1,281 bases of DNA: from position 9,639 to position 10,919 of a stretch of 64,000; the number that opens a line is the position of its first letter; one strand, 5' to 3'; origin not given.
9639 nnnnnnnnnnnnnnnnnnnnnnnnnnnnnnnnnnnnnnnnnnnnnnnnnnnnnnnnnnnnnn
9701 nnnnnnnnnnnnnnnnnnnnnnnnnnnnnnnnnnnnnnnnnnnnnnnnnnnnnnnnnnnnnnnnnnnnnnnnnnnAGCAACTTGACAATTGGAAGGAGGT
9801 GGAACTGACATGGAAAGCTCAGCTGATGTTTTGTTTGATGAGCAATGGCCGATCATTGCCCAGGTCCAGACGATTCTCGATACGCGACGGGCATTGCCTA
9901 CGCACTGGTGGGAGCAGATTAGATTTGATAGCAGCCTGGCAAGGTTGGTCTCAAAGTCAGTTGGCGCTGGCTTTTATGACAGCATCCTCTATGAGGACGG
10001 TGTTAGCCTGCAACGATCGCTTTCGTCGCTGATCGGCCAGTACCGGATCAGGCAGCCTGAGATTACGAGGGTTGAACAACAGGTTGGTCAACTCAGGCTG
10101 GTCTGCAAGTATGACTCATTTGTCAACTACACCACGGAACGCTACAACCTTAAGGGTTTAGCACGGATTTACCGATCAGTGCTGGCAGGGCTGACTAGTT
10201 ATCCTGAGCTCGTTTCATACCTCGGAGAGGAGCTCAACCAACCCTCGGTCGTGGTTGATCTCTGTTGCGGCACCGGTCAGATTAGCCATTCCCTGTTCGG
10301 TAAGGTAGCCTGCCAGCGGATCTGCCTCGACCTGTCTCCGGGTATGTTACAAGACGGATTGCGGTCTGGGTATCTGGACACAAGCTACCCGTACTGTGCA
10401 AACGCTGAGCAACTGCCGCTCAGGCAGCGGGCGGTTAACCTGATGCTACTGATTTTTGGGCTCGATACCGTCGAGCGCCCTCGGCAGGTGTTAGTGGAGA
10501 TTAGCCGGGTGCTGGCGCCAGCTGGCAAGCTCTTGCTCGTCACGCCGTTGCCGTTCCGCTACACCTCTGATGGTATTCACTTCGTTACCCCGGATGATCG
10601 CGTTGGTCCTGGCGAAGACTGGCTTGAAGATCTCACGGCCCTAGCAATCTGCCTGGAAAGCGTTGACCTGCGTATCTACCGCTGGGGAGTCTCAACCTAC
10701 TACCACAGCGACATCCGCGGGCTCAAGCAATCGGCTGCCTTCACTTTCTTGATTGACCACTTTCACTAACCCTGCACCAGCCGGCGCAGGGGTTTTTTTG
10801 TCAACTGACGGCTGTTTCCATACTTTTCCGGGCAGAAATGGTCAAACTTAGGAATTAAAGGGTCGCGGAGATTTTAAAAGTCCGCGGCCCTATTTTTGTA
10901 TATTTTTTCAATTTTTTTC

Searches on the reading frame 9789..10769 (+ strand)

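Call 5: search_protein_families(library=pfam, proteins=[window:9789-10769:+], max_evalue=0.1)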
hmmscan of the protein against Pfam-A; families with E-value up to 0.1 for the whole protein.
window:9789-10769:+ (326 aa): 7 families
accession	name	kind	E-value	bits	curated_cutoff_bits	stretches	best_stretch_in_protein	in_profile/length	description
PF08241.18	Methyltransf_11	-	2.4e-12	47.7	21.2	1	156-249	1-94/95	Methyltransferase domain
PF13649.12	Methyltransf_25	-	1e-10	42.6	27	1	155-246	1-97/97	Methyltransferase domain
PF01209.24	Ubie_methyltran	-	3.1e-09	37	20.1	1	151-250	47-151/233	ubiE/COQ5 methyltransferase family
PF13489.12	Methyltransf_23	-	2.9e-07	30.8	27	1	138-257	9-124/164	Methyltransferase domain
PF13847.12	Methyltransf_31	-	7.7e-06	26.1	27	1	154-252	6-111/145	Methyltransferase domain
PF08242.18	Methyltransf_12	-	0.00012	23.2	30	1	157-248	2-98/98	Methyltransferase domain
PF01728.25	FtsJ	-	0.041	14.3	24.1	1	151-191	21-61/181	FtsJ-like methyltransferase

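Call 6: search_protein_families(library=ncbifam, proteins=[window:9789-10769:+], max_evalue=0.01)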
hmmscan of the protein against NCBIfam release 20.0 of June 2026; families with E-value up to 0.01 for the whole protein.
window:9789-10769:+ (326 aa): 17 families
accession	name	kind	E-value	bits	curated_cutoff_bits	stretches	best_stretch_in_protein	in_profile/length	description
TIGR01934.1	MenG_MenH_UbiE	subfamily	4.1e-14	52.4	158.35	1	151-251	39-142/223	ubiquinone/menaquinone biosynthesis methyltransferase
NF001244.0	PRK00216.1-5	equivalog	6.4e-12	45.3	216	1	151-250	48-153/236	bifunctional demethylmenaquinone methyltransferase/2-methoxy-6-polyprenyl-1,4-benzoquinol methylase UbiE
NF045667.1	MTase_DVU1556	equivalog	3e-10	39.9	155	1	150-250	21-119/213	DVU_1556 family methyltransferase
NF001241.0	PRK00216.1-2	equivalog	1.8e-09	37.6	327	1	153-250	53-147/231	demethylmenaquinone methyltransferase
TIGR02072.1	BioC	equivalog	1.1e-08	35.2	184.95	1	140-252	22-134/244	malonyl-ACP O-methyltransferase BioC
NF052510.1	methyltran_MpqE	exception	2.4e-08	33.7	335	1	150-249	45-150/234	methyl-plastoquinone biosynthesis methyltransferase MpqE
NF001242.0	PRK00216.1-3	equivalog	7.1e-08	32.2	351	1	142-250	61-175/258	bifunctional demethylmenaquinone methyltransferase/2-methoxy-6-polyprenyl-1,4-benzoquinol methylase UbiE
NF001240.0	PRK00216.1-1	equivalog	1e-06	28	378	1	153-251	65-169/251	bifunctional demethylmenaquinone methyltransferase/2-methoxy-6-polyprenyl-1,4-benzoquinol methylase UbiE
TIGR02752.1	MenG_heptapren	equivalog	1.8e-06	27.6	419.85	1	153-250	47-149/231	demethylmenaquinone methyltransferase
NF001243.0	PRK00216.1-4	equivalog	5.3e-06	25.9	235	1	151-250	47-151/237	demethylmenaquinone methyltransferase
NF007610.0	PRK10258.1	equivalog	1e-05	25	342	1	152-251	43-139/251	malonyl-ACP O-methyltransferase BioC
NF004452.0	PRK05785.1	equivalog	2e-05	24.2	207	1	140-241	40-136/228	hypothetical protein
TIGR03704.1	PrmC_rel_meth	equivalog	0.0013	18.2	248.8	0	147-174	82-109/251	putative protein N(5)-glutamine methyltransferase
NF000476.1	myrA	exception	0.002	17.8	625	1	145-254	99-201/295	23S rRNA (guanine(748)-N(1))-methyltransferase MyrA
NF043040.1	corrin_prot_MT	hypoth_equivalog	0.0025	17.3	180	0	150-250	39-147/216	corrinoid protein-associated methyltransferase CpaM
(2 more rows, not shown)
